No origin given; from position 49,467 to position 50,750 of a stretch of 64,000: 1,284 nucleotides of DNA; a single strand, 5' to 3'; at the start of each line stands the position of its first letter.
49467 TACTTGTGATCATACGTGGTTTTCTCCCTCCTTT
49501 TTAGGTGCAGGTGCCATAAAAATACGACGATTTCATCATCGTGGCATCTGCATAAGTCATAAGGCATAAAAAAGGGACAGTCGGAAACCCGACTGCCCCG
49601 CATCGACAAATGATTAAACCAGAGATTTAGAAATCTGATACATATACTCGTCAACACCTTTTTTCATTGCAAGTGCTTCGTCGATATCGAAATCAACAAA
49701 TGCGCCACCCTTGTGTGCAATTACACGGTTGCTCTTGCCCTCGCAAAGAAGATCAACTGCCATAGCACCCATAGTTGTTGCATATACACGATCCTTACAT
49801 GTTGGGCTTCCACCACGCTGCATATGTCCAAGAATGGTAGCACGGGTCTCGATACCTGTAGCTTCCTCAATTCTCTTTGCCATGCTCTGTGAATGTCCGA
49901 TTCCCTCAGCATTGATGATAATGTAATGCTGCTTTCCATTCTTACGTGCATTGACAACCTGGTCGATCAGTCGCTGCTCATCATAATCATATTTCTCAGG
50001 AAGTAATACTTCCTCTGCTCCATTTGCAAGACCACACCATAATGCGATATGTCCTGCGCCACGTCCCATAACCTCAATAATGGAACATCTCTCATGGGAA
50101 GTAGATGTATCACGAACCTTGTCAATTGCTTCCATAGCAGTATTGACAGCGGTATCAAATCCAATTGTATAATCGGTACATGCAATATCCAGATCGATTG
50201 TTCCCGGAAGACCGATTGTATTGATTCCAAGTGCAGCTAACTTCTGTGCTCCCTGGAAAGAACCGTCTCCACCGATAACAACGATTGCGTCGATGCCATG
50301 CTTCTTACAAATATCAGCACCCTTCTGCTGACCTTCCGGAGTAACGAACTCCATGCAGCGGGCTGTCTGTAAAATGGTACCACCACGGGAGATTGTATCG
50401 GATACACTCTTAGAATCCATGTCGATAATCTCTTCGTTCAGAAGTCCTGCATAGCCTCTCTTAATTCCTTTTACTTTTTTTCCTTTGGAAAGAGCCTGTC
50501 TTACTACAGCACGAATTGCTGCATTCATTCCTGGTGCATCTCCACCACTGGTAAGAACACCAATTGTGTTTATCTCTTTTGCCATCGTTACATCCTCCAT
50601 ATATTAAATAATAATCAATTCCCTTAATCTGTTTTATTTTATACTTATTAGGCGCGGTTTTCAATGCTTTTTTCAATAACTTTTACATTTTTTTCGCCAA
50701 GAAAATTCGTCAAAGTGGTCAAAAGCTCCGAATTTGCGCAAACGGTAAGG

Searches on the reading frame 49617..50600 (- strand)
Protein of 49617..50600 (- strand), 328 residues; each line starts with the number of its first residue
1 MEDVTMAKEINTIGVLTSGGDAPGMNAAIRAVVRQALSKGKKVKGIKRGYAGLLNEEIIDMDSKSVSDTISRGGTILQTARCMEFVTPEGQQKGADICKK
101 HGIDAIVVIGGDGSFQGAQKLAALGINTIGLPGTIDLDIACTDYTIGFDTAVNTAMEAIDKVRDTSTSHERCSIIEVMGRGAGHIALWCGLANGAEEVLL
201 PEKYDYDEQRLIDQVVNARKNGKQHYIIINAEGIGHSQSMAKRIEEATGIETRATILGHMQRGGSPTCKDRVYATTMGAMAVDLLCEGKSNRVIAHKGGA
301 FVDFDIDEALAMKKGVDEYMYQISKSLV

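Call 65: find_homologous_proteins(query=window:49617-50600:-, max_evalue=1e-100)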
Query window:49617-50600:- (328 aa): 7980 proteins with E <= 1e-100 among 8000 candidates; the best 120 are listed.
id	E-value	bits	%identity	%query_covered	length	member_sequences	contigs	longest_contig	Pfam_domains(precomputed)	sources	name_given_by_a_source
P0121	1.9e-213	726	-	-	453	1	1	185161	PF00365.26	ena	-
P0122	2.1e-206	702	98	98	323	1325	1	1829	PF00365.26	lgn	-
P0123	1.2e-204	697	98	98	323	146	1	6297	PF00365.26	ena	-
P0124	3.1e-203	692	97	98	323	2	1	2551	PF00365.26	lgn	-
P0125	2.2e-201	686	96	98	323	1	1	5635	PF00365.26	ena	-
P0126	2.4e-201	686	95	98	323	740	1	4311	PF00365.26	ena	-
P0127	2.9e-200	682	94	100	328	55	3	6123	PF00365.26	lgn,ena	-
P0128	3.1e-200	682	95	98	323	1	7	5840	PF00365.26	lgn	-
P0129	3.5e-200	682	95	98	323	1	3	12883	PF00365.26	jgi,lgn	-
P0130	5.1e-200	682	94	100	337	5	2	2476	PF00365.26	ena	-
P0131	6.2e-200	681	95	98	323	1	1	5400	PF00365.26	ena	-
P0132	1.9e-199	680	95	98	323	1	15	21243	PF00365.26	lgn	-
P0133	1.9e-199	680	95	98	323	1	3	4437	PF00365.26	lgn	-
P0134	1.4e-198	677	95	98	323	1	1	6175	PF00365.26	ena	-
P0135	1.9e-198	676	94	98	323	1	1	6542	PF00365.26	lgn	-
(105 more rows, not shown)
